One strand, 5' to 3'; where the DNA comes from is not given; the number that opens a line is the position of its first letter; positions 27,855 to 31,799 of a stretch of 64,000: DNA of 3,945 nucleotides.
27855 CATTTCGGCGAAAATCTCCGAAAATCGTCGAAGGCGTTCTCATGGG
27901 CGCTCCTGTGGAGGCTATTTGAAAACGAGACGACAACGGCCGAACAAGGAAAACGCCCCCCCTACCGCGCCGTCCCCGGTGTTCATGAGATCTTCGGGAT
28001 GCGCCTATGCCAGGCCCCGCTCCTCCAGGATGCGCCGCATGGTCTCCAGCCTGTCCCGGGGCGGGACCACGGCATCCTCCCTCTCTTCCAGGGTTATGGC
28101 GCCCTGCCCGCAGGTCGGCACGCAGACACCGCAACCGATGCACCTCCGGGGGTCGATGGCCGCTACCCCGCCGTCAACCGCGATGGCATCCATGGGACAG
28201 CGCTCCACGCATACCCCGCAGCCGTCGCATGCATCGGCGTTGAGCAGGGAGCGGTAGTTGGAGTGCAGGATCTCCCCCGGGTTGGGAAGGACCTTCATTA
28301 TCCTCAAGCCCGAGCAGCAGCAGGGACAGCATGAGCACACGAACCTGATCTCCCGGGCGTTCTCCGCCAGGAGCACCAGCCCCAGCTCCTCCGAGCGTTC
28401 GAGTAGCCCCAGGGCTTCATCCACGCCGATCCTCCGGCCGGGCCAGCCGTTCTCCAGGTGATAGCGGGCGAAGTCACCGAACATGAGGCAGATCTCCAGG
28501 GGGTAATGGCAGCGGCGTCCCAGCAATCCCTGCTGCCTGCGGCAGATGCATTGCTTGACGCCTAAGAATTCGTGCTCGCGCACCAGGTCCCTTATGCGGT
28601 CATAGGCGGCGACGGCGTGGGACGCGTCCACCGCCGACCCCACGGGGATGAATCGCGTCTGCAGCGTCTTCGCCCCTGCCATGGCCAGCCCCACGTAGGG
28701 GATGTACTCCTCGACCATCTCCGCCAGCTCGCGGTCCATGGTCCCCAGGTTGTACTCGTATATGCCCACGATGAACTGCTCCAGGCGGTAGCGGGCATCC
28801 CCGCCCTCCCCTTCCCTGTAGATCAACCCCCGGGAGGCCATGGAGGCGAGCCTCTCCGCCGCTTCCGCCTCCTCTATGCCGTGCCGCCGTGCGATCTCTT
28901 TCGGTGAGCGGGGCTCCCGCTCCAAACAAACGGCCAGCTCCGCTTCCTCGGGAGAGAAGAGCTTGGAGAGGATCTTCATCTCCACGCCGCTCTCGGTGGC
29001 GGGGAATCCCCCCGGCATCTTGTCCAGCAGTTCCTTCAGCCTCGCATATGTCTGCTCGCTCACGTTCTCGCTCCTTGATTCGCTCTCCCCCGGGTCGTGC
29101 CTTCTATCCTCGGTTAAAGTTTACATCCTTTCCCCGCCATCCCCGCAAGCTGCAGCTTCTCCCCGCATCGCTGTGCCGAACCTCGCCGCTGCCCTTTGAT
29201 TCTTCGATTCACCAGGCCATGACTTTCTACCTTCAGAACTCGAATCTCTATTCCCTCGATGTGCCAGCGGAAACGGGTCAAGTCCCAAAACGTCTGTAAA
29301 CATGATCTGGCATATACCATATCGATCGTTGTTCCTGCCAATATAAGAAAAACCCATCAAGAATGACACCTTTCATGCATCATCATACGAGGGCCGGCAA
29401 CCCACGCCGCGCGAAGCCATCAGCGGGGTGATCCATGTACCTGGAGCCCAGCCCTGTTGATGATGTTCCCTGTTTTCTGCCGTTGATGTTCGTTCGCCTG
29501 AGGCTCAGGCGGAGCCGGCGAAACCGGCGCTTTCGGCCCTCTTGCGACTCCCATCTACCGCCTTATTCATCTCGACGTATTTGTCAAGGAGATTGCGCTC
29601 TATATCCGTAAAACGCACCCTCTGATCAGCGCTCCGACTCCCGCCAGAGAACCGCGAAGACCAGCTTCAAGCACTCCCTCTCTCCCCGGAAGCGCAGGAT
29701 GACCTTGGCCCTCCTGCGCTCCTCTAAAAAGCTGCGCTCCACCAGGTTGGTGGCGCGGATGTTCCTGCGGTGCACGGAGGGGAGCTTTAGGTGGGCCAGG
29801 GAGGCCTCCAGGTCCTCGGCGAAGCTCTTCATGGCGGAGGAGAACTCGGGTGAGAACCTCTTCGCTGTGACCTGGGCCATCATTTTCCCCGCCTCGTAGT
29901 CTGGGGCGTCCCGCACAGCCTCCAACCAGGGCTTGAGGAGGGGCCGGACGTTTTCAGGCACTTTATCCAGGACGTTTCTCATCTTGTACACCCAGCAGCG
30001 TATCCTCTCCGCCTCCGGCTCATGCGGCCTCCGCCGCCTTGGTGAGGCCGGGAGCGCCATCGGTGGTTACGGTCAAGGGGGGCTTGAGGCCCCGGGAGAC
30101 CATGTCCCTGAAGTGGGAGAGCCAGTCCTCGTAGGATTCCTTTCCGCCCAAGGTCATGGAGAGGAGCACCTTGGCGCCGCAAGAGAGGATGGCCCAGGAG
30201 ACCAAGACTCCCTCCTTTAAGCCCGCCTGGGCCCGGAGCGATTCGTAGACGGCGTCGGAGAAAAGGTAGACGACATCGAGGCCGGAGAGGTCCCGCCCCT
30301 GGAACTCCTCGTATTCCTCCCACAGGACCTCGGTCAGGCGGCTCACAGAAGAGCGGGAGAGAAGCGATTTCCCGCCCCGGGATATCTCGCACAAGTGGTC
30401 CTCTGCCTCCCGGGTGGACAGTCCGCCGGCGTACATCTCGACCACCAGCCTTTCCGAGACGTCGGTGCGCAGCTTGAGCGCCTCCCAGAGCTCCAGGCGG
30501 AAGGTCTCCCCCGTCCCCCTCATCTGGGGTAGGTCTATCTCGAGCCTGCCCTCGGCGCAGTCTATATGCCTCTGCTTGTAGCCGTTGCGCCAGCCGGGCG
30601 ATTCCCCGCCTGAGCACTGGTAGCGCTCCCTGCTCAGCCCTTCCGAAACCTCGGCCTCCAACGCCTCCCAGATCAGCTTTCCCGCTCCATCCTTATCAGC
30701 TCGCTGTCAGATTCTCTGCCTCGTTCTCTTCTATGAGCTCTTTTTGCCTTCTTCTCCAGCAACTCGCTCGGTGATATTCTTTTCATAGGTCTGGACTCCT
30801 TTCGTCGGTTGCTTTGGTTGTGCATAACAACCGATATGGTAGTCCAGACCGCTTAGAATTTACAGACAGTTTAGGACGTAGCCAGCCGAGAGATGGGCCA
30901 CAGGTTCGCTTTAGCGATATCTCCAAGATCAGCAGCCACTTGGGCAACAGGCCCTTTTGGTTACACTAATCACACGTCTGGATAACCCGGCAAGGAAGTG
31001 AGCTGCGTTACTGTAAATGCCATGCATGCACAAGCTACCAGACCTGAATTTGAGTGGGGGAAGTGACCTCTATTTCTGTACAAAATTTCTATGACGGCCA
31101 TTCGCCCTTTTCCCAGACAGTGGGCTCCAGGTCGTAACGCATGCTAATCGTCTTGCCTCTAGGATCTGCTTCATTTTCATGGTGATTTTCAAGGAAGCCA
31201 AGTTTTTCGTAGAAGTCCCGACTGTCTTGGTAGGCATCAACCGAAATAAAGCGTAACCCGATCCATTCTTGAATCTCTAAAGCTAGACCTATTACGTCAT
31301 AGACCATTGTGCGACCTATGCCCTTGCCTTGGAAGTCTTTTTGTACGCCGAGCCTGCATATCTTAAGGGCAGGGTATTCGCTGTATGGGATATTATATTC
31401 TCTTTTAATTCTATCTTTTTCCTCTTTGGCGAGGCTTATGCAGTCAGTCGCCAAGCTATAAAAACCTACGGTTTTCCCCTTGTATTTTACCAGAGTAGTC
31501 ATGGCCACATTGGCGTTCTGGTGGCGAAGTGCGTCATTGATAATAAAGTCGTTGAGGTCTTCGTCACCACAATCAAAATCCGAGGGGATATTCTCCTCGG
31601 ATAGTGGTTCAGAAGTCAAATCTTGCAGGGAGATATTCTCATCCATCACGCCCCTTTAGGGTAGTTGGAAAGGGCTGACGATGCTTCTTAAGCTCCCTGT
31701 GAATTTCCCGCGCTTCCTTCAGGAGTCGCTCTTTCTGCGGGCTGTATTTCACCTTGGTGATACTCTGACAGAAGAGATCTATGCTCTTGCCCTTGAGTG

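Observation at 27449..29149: Conserved 33-bp motif upstream of two operons, one encoding a paralog of an unusual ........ Fe-S protein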

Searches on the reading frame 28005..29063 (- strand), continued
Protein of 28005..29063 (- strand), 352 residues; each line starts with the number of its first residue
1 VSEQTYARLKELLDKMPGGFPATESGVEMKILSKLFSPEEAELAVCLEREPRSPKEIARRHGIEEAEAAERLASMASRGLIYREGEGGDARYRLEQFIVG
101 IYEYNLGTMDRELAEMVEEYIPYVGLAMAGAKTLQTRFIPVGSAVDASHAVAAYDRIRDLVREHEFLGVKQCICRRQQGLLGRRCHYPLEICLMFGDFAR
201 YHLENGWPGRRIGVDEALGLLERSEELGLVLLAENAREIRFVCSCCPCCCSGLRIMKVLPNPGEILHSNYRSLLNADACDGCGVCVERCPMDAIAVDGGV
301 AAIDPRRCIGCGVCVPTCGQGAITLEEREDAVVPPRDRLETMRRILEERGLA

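Call 50: fold_search(model_id=the predicted structure, library=pdb)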
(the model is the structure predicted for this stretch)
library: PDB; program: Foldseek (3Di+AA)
matches with E <= 10: 1538; with E <= 0.001: 1
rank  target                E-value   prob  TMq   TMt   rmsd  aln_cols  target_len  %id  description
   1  8rvy_A                4.1e-04  1.00  0.17  0.09   9.4        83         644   29  CryoEM structure of the Elp-Hdr complex of Methanothermobacter marburgensis state 1 (composite structure) (released 2025-05-14)
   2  8rvu_A                1.1e-03  1.00  0.16  0.09   9.3        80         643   30  CryoEM structure of the Elp-Hdr complex of Methanothermobacter marburgensis state 2 (composite structure) (released 2025-05-14)
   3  7q4v_B                2.6e-03  1.00  0.16  0.10   4.8        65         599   37  Electron bifurcating hydrogenase - HydABC from A. woodii (released 2023-02-22)
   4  7q4w_B                3.0e-03  1.00  0.15  0.12   1.6        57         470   40  CryoEM structure of electron bifurcating Fe-Fe hydrogenase HydABC complex A. woodii in the oxidised state (released 2023-02-15)
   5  7bkd_A                3.0e-03  1.00  0.15  0.08   8.5        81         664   26  Formate dehydrogenase - heterodisulfide reductase - formylmethanofuran dehydrogenase complex from Methanospirillum hun (released 2021-09-29)
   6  5t61_v                3.5e-03  0.93  0.20  0.20  25.7       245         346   11  TUNGSTEN-CONTAINING FORMYLMETHANOFURAN DEHYDROGENASE FROM METHANOTHERMOBACTER WOLFEII, TRICLINIC FORM AT 2.55 A (released 2016-10-19)
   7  5exd_K                3.7e-03  0.98  0.18  0.22  18.1       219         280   16  Crystal structure of oxalate oxidoreductase from Moorella thermoacetica bound with carboxy-di-oxido-methyl-TPP (COOM-T (released 2015-12-30)
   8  5exd_E                4.8e-03  1.00  0.18  0.21   2.4        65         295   28  Crystal structure of oxalate oxidoreductase from Moorella thermoacetica bound with carboxy-di-oxido-methyl-TPP (COOM-T (released 2015-12-30)
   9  8a5e_B                5.1e-03  1.00  0.16  0.13   4.5        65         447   37  Cryo-EM structure of the electron bifurcating Fe-Fe hydrogenase HydABC complex from Acetobacterium woodii in the reduc (released 2023-02-22)
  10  5odc_A                5.4e-03  1.00  0.16  0.09   8.9        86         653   29  Heterodisulfide reductase / [NiFe]-hydrogenase complex from Methanothermococcus thermolithotrophicus at 2.3 A resoluti (released 2017-08-30)
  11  5t61_R                5.4e-03  0.89  0.20  0.20  25.8       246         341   11  TUNGSTEN-CONTAINING FORMYLMETHANOFURAN DEHYDROGENASE FROM METHANOTHERMOBACTER WOLFEII, TRICLINIC FORM AT 2.55 A (released 2016-10-19)
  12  5exd_H                6.6e-03  1.00  0.17  0.20   1.1        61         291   28  Crystal structure of oxalate oxidoreductase from Moorella thermoacetica bound with carboxy-di-oxido-methyl-TPP (COOM-T (released 2015-12-30)
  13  5t5i_F                6.6e-03  1.00  0.20  0.21  17.8       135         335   18  TUNGSTEN-CONTAINING FORMYLMETHANOFURAN DEHYDROGENASE FROM METHANOTHERMOBACTER WOLFEII, ORTHORHOMBIC FORM AT 1.9 A (released 2016-10-19)
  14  5exd_B                7.0e-03  1.00  0.17  0.21   1.2        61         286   28  Crystal structure of oxalate oxidoreductase from Moorella thermoacetica bound with carboxy-di-oxido-methyl-TPP (COOM-T (released 2015-12-30)
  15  5exe_B                7.0e-03  1.00  0.17  0.19   1.2        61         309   28  Crystal structure of oxalate oxidoreductase from Moorella thermoacetica bound with carboxy-TPP adduct (released 2015-12-30)
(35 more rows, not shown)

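Call 74: find_encoding_contigs(protein=P0003, flank=5000, max_places=3)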
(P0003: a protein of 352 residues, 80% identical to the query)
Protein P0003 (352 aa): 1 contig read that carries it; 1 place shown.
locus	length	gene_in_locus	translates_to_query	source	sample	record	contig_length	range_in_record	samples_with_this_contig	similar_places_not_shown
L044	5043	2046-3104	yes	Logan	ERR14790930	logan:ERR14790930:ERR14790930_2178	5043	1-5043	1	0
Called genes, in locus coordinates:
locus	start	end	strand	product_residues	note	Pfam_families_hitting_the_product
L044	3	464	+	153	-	?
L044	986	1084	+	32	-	-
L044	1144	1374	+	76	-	PF03063:Prismane (weak)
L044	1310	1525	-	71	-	-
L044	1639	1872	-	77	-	-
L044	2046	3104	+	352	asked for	PF13237:Fer4_10, PF14697:Fer4_21 (weak), PF12838:Fer4_7, PF13187:Fer4_9, PF00037:Fer4, PF12797:Fer4_2 (weak), PF12837:Fer4_6 (weak)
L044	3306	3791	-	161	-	-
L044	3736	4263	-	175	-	PF01796:OB_ChsH2_C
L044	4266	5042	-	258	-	?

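Call 75: find_encoding_contigs(protein=P0004, flank=5000, max_places=3)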
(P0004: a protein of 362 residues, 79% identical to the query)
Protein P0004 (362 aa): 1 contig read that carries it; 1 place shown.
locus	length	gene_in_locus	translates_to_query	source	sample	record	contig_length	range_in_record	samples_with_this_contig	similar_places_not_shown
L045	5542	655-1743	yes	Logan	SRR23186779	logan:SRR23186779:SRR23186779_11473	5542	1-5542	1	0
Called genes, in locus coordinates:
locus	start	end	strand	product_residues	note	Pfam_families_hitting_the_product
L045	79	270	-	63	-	PF13635:DUF4143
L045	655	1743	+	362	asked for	PF00037:Fer4 (weak), PF13237:Fer4_10, PF14697:Fer4_21 (weak), PF12838:Fer4_7, PF13187:Fer4_9, PF25160:LdpA_Fe-S-bd (weak), PF00037:Fer4 (weak), PF12838:Fer4_7 (weak), +2 more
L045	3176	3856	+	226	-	PF01891:CbiM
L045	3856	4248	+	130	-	PF13190:PDGLE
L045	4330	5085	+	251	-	PF02361:CbiQ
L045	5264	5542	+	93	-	?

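Call 78: search_protein_families(library=pfam, proteins=[P0077, P0083], max_evalue=0.1)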
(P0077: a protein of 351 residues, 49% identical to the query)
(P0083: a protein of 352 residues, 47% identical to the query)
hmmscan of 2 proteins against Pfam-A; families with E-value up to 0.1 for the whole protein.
P0077 (351 aa): 23 families
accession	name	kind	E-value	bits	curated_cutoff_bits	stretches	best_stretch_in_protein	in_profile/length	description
PF00037.32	Fer4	-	6.1e-15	54.8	21.1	2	301-323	2-24/24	4Fe-4S binding domain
PF14697.11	Fer4_21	-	1.3e-10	41.7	35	1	271-324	1-59/59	4Fe-4S dicluster domain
PF12837.12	Fer4_6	-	2.9e-09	36.8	25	1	301-322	3-24/24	4Fe-4S binding domain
PF12797.12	Fer4_2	-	1.5e-08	34.5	24.5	2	302-319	5-22/22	4Fe-4S binding domain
PF13237.11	Fer4_10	-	8.1e-08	32.5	25.5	1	272-318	3-53/53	4Fe-4S dicluster domain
PF13187.11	Fer4_9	-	4.7e-07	30.2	27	1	278-322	2-52/52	4Fe-4S dicluster domain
PF25160.1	LdpA_Fe-S-bd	-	1.1e-06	28.7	27.6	1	284-325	9-46/49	LdpA Fe-S cluster-binding domain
PF25212.1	HVO_A0114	-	1.1e-05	25.6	27.6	1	30-89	14-74/84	HVO_A0114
PF12838.12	Fer4_7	-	2.4e-05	25.1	27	1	306-327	1-22/52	4Fe-4S dicluster domain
PF12800.12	Fer4_4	-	0.00018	22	24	1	305-319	2-16/17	4Fe-4S binding domain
PF22451.2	NirdL-like_HTH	-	0.00052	20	27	1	55-81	20-46/47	Siroheme decarboxylase NirDL-like HTH domain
PF13484.11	Fer4_16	-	0.00061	21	30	1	306-333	1-27/66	4Fe-4S double cluster binding domain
PF12802.13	MarR_2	-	0.0011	19.5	27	1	53-87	22-56/61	MarR family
PF14394.12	DUF4423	-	0.0024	18.1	30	1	44-86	29-71/165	Domain of unknown function (DUF4423)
PF01978.25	TrmB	-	0.0025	18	25.6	1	47-95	18-65/68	Sugar-specific transcriptional regulator TrmB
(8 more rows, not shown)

P0083 (352 aa): 14 families
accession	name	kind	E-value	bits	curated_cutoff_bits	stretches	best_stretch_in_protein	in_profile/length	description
PF00037.32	Fer4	-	2.9e-11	43.1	21.1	2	301-323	2-24/24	4Fe-4S binding domain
PF12837.12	Fer4_6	-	2.2e-09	37.3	25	2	301-322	3-24/24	4Fe-4S binding domain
PF13237.11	Fer4_10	-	7.9e-09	35.8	25.5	1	272-318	3-53/53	4Fe-4S dicluster domain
PF14697.11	Fer4_21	-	4.7e-08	33.5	35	1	271-324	1-59/59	4Fe-4S dicluster domain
PF25160.1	LdpA_Fe-S-bd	-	2.6e-06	27.5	27.6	1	283-325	8-46/49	LdpA Fe-S cluster-binding domain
PF13187.11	Fer4_9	-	8.9e-06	26.1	27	2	278-322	2-52/52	4Fe-4S dicluster domain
PF25212.1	HVO_A0114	-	1.4e-05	25.3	27.6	1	32-91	16-77/84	HVO_A0114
PF12838.12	Fer4_7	-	0.00013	22.8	27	1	306-327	1-22/52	4Fe-4S dicluster domain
PF13484.11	Fer4_16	-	0.00043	21.4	30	2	306-332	1-26/66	4Fe-4S double cluster binding domain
PF12797.12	Fer4_2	-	0.00048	20.4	24.5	1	301-319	4-22/22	4Fe-4S binding domain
PF01978.25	TrmB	-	0.001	19.3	25.6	1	47-96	18-66/68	Sugar-specific transcriptional regulator TrmB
PF12800.12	Fer4_4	-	0.022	15.5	24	1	306-319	3-16/17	4Fe-4S binding domain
PF13183.11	Fer4_8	-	0.044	14.8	27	1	306-319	4-17/68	4Fe-4S dicluster domain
PF22451.2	NirdL-like_HTH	-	0.067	13.2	27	0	55-81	20-46/47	Siroheme decarboxylase NirDL-like HTH domain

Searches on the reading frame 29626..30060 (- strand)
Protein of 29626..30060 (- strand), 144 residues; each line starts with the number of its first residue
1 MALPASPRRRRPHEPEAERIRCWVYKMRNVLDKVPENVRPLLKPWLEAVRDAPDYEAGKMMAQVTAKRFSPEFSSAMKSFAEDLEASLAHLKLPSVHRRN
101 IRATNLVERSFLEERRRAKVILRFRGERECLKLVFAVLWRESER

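Call 11: search_protein_families(library=pfam, proteins=[window:29626-30060:-], max_evalue=0.01)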
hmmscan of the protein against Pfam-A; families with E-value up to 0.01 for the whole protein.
window:29626-30060:- (144 aa): 1 family
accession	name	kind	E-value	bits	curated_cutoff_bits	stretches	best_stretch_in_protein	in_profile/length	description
PF00872.24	Transposase_mut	-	1.9e-15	57.1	21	1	15-139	246-370/379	Transposase, Mutator family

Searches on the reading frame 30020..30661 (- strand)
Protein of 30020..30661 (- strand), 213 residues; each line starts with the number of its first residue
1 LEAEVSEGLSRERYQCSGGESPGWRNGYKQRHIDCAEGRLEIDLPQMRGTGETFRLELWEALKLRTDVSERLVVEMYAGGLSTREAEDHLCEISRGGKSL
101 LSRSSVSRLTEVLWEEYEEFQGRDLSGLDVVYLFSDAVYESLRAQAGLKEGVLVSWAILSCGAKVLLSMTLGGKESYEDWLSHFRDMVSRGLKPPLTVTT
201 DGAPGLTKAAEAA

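Call 11: search_protein_families(library=pfam, proteins=[window:30020-30661:-], max_evalue=0.01)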
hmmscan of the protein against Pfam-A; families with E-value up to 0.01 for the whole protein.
window:30020-30661:- (213 aa): 1 family
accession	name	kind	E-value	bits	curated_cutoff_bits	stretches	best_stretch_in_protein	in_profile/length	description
PF00872.24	Transposase_mut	-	2.1e-33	116.2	21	1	1-212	38-243/379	Transposase, Mutator family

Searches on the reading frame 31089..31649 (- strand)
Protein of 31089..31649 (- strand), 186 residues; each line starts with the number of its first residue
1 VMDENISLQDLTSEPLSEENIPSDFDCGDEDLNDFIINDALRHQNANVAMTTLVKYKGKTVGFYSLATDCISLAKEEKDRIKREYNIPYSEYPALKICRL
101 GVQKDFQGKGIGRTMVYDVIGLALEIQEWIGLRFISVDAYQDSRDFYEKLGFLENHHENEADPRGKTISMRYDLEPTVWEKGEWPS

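Call 37: search_protein_families(library=pfam, proteins=[window:31089-31649:-], max_evalue=0.001)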
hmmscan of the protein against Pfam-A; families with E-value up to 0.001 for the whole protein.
window:31089-31649:- (186 aa): 3 families
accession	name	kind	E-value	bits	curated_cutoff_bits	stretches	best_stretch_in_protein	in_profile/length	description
PF13673.13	Acetyltransf_10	-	7.3e-11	42.6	23.6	1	30-161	11-116/128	Acetyltransferase (GNAT) domain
PF00583.31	Acetyltransf_1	-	4.2e-09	37.1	20.7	1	39-152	27-116/116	Acetyltransferase (GNAT) family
PF13508.13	Acetyltransf_7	-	6.2e-08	33.4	27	1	85-152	28-82/84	Acetyltransferase (GNAT) domain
